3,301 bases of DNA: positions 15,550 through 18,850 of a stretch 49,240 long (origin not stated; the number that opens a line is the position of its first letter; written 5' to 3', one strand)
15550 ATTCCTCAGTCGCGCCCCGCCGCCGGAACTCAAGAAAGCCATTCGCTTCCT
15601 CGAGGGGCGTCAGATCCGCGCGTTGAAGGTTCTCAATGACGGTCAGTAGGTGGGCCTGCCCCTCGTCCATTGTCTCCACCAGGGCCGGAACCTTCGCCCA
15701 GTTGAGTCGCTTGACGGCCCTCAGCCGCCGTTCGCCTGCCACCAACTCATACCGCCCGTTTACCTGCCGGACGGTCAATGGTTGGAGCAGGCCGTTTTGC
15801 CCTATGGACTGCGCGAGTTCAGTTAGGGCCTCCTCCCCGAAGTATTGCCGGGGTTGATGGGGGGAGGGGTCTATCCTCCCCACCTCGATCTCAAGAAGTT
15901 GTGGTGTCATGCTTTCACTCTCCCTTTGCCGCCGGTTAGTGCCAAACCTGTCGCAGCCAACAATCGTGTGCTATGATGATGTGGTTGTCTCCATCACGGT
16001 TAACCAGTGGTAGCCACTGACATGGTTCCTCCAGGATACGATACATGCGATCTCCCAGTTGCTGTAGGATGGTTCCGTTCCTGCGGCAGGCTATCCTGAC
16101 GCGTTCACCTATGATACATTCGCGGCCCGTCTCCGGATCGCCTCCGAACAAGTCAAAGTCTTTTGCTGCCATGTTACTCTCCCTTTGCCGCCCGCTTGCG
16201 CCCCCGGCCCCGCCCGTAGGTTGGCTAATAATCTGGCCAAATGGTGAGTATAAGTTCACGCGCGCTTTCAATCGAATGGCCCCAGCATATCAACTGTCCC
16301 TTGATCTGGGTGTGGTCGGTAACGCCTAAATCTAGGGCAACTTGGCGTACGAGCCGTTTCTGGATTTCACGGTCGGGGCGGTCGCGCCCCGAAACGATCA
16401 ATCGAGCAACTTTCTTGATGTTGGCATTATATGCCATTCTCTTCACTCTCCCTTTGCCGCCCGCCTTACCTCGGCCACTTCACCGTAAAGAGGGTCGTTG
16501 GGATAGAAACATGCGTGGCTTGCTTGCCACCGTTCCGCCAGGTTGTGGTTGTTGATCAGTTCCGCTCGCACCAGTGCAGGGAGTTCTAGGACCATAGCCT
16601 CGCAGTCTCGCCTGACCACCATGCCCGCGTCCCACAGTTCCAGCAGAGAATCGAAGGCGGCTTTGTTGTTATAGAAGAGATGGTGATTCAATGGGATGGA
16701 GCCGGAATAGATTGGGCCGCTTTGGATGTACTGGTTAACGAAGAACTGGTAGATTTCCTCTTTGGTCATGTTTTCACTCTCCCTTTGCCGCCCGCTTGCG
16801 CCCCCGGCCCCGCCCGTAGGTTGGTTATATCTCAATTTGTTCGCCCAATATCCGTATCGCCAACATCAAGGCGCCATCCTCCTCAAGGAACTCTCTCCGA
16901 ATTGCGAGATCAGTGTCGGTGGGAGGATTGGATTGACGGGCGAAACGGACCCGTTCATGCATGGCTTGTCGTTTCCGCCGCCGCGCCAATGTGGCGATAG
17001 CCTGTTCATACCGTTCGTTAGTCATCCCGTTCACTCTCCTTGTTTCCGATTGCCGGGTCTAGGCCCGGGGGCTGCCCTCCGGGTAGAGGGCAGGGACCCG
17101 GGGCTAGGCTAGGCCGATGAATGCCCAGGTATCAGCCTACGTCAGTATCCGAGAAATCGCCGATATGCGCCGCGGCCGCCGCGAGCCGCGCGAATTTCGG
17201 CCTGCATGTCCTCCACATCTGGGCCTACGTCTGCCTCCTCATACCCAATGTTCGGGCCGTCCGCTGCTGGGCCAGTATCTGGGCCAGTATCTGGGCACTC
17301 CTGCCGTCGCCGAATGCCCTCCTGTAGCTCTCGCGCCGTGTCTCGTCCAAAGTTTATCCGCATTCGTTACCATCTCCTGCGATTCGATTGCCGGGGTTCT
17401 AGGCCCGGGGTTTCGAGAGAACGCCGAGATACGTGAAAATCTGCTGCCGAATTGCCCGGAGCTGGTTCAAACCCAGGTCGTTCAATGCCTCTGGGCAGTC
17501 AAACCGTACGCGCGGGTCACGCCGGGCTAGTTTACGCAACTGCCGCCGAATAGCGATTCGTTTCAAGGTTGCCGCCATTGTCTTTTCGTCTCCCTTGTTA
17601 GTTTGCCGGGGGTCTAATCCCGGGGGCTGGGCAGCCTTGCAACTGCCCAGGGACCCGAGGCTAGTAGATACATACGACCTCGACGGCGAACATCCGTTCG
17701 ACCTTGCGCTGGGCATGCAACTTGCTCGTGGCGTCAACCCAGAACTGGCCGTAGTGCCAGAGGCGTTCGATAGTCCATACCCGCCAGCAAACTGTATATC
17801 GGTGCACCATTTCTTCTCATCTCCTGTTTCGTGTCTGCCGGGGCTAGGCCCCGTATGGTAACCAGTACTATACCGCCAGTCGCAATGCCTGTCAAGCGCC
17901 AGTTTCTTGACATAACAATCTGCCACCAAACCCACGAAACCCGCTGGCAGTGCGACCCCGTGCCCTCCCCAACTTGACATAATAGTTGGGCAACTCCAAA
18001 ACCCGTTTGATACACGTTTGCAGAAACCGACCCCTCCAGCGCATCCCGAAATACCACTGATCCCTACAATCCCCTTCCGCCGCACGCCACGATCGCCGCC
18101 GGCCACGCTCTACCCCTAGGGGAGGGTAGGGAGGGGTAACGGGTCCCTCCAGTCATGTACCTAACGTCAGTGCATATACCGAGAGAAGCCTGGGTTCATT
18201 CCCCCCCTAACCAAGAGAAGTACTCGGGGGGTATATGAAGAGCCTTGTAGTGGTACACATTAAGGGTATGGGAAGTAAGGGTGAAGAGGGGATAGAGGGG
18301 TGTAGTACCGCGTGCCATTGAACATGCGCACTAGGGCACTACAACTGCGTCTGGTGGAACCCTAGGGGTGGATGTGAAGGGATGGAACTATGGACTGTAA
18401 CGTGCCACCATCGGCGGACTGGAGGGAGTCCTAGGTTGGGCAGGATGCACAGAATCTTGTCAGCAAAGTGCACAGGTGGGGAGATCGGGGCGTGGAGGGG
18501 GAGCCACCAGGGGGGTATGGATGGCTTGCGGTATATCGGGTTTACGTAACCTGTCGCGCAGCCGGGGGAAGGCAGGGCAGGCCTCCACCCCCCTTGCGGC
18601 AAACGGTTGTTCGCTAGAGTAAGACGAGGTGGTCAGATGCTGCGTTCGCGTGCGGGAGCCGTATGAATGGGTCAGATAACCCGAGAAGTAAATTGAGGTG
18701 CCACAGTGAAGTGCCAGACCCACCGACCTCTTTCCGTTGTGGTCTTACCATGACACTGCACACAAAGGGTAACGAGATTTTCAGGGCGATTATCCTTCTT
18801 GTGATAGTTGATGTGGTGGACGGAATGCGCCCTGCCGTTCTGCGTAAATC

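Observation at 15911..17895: Leftward early gene array with a related structured element in front of each of eight genes (seven small ORFs and parB)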

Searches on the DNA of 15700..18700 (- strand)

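Call 30: search_rna_families(source=window, start=15700, end=18700, threshold=evalue, max_evalue=5)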
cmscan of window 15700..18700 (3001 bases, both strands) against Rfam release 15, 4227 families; matches with E-value up to 5: 1.
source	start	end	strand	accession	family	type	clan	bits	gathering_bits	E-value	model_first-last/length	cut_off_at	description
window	15744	15870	-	RF00484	IRES_Cx32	Cis-reg; IRES;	-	16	80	2.3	1-149/149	no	Connexin-32 internal ribosome entry site (IRES)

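Call 73: build_rna_model(alignment_id=A2, structure=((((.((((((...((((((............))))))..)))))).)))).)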
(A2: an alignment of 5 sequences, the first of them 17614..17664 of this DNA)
Model R1 built from alignment A2 (5 sequences, 52 columns); structure: as given.
model positions 49; base pairs 16; branch points 0; effective number of sequences 5; information 0.866 bits per position. Calibrated on 0.2 Mb of random sequence (short: E-values are rough).
structure used (alignment columns):
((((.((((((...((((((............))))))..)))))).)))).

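Call 74: search_with_rna_model(model_id=R1, sources=[window, L004, L030, L031, L032, L033, L034, L057, L058, L059, L060, L003, L007, L008, L009, L013, L019, L021, L022, L027, L028], max_evalue=10, show_alignments=0)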
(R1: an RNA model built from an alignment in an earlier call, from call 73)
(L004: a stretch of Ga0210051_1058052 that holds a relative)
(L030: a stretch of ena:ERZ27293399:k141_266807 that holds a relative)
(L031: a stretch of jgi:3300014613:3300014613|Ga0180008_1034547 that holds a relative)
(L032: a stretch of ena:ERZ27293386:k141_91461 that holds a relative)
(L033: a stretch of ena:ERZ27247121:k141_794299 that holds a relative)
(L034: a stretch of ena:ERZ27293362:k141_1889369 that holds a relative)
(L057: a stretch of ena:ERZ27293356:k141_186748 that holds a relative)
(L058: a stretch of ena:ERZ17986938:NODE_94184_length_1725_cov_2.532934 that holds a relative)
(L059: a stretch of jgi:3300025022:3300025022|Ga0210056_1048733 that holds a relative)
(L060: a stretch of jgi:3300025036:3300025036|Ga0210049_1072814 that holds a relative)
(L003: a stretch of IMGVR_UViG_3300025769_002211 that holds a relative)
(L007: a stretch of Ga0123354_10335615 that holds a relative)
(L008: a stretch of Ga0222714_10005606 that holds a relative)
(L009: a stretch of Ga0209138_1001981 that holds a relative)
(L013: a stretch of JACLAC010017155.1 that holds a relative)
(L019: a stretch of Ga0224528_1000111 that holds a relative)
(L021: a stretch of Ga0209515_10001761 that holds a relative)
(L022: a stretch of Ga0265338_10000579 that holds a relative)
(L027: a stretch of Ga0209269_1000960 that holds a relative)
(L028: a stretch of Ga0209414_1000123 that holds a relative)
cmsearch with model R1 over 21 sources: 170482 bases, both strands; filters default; matches with E-value up to 10: 17.
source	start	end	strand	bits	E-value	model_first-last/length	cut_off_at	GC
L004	118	166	+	59.4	4.9e-15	1-49/49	no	0.73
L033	63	111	+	58.3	1e-14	1-49/49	no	0.76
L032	933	981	+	57.7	1.6e-14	1-49/49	no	0.71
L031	236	284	+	54.4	1.6e-13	1-49/49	no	0.73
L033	350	398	+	54.4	1.6e-13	1-49/49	no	0.73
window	17059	17107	-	53.7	2.7e-13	1-49/49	no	0.78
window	17614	17664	-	52.2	7.3e-13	1-49/49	no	0.69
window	17059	17107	+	29.7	5.5e-06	1-49/49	no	0.78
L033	63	111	-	28.8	9.7e-06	1-49/49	no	0.76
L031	236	284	-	21.2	0.002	1-49/49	no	0.73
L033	350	398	-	21.2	0.002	1-49/49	no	0.73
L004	118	166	-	20.5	0.0033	1-49/49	no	0.73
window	13256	13295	+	19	0.0097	1-49/49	no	0.68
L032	933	981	-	18.6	0.013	1-49/49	no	0.71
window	17399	17465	-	16.9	0.042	1-49/49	no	0.6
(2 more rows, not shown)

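Call 75: search_with_rna_model(model_id=R1, source=window, start=17300, end=17900, max_evalue=10, filters=off, show_alignments=4)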
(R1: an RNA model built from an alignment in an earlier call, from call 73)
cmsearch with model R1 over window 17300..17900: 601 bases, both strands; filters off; matches with E-value up to 10: 9.
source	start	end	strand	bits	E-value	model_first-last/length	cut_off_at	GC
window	17614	17664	-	52.2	2.6e-15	1-49/49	no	0.69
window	17399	17465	-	16.9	0.00015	1-49/49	no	0.6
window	17614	17664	+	13.5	0.0017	1-49/49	no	0.69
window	17399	17465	+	5.3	0.51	1-49/49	no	0.6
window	17745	17760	+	4.9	0.69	1-49/49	no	0.69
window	17745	17760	-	3.1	2.4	1-49/49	no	0.69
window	17838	17855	+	2.7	3.3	14-38/49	no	0.78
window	17679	17690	-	2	5.2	1-49/49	no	0.67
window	17837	17855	-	1.6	6.9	13-38/49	no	0.79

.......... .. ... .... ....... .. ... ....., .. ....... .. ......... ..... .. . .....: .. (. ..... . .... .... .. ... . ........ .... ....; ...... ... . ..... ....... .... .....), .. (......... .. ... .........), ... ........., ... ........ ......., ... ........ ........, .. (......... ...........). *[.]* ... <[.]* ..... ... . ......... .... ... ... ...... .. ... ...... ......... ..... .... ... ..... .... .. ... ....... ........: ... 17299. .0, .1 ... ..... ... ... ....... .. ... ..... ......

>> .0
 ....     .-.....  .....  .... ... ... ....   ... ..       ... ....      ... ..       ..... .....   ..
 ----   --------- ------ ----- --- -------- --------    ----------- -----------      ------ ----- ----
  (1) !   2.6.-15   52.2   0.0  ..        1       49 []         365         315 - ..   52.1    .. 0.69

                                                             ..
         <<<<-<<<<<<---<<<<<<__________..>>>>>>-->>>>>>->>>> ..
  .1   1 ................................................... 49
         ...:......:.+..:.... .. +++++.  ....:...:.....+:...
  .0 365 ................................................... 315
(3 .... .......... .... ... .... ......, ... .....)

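Call 78: search_with_rna_model(model_id=R1, sources=[L061, L062, L063], max_evalue=1, show_alignments=4)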
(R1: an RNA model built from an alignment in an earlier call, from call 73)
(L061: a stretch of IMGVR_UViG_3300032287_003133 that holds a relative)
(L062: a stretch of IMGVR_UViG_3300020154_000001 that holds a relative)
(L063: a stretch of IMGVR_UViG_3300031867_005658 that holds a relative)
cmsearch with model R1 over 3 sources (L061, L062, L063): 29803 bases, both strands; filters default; matches with E-value up to 1: 6.
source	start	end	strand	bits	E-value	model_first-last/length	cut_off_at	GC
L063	6849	6892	+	29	1.5e-06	1-49/49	no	0.59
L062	8443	8485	+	27.5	4.4e-06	1-49/49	no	0.58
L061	6531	6584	+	25.7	1.5e-05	1-49/49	no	0.54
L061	6531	6584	-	25.7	1.6e-05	1-49/49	no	0.54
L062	8443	8485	-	25.2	2.2e-05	1-49/49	no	0.58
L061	11426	11457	-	10.8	0.52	1-49/49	no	0.62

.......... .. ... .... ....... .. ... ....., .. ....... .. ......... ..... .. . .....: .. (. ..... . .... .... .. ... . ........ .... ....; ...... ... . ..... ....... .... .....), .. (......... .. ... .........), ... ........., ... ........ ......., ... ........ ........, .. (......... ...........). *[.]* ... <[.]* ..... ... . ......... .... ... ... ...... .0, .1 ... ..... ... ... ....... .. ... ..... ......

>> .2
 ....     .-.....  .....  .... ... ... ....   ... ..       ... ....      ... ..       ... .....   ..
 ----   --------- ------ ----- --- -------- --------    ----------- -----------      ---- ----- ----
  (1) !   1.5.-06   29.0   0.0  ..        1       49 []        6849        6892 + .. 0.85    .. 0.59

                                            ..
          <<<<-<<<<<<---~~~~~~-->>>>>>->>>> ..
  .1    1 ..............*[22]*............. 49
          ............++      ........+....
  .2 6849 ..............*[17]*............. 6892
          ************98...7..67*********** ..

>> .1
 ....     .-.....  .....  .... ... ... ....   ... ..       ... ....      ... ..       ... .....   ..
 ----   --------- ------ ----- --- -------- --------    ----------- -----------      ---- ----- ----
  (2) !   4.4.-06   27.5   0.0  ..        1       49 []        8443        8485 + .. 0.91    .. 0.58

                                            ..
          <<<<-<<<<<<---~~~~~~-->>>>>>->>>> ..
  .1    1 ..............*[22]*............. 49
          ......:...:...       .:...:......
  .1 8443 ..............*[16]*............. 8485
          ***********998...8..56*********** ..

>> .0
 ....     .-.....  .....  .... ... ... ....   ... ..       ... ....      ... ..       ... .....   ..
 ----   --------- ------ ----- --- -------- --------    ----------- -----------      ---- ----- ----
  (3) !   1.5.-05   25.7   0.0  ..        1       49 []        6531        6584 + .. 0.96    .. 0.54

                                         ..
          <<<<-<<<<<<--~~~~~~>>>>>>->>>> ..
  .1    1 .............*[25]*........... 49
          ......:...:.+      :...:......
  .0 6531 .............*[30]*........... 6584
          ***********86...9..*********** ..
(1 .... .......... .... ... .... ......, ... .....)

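Call 97: search_with_rna_model(model_id=R1, sources=[L064, L065, L066, L067, L068, L069, L070, L071], max_evalue=1)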
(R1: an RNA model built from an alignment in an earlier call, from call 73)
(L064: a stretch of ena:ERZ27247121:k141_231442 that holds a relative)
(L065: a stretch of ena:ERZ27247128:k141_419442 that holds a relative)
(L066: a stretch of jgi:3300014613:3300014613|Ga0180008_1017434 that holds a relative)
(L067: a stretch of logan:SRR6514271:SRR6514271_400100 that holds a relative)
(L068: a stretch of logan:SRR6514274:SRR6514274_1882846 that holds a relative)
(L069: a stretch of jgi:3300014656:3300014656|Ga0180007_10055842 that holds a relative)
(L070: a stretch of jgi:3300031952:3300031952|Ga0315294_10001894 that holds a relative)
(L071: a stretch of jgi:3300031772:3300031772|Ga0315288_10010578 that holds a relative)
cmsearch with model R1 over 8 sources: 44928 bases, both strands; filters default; matches with E-value up to 1: 0.
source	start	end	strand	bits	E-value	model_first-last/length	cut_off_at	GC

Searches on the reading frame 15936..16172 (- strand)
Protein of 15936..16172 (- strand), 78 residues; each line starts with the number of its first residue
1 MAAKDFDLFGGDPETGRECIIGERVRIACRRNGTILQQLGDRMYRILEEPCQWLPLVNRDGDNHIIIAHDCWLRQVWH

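Call 9: search_protein_families(library=pfam, proteins=[window:15936-16172:-], max_evalue=0.01)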
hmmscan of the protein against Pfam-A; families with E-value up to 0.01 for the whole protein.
window:15936-16172:- (78 aa): 0 families

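Call 10: search_protein_families(library=phrogs, proteins=[window:15936-16172:-], max_evalue=0.01)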
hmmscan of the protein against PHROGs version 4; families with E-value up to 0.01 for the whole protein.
window:15936-16172:- (78 aa): 0 families

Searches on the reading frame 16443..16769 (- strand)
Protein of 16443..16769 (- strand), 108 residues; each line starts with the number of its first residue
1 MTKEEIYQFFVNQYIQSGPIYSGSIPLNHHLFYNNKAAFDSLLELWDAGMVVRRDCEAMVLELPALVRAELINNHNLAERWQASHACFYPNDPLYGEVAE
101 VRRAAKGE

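Call 9: search_protein_families(library=pfam, proteins=[window:16443-16769:-], max_evalue=0.01)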
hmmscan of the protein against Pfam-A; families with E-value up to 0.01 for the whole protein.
window:16443-16769:- (108 aa): 0 families

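Call 10: search_protein_families(library=phrogs, proteins=[window:16443-16769:-], max_evalue=0.01)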
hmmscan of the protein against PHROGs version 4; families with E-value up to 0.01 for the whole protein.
window:16443-16769:- (108 aa): 0 families

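Call 93: find_homologous_proteins(query=window:16443-16769:-, max_evalue=0.001)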
Query window:16443-16769:- (108 aa): 1 proteins with E <= 0.001 among 31 candidates.
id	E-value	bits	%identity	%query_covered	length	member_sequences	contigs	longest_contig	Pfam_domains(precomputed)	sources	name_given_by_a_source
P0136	6.7e-68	244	100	100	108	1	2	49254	-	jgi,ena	-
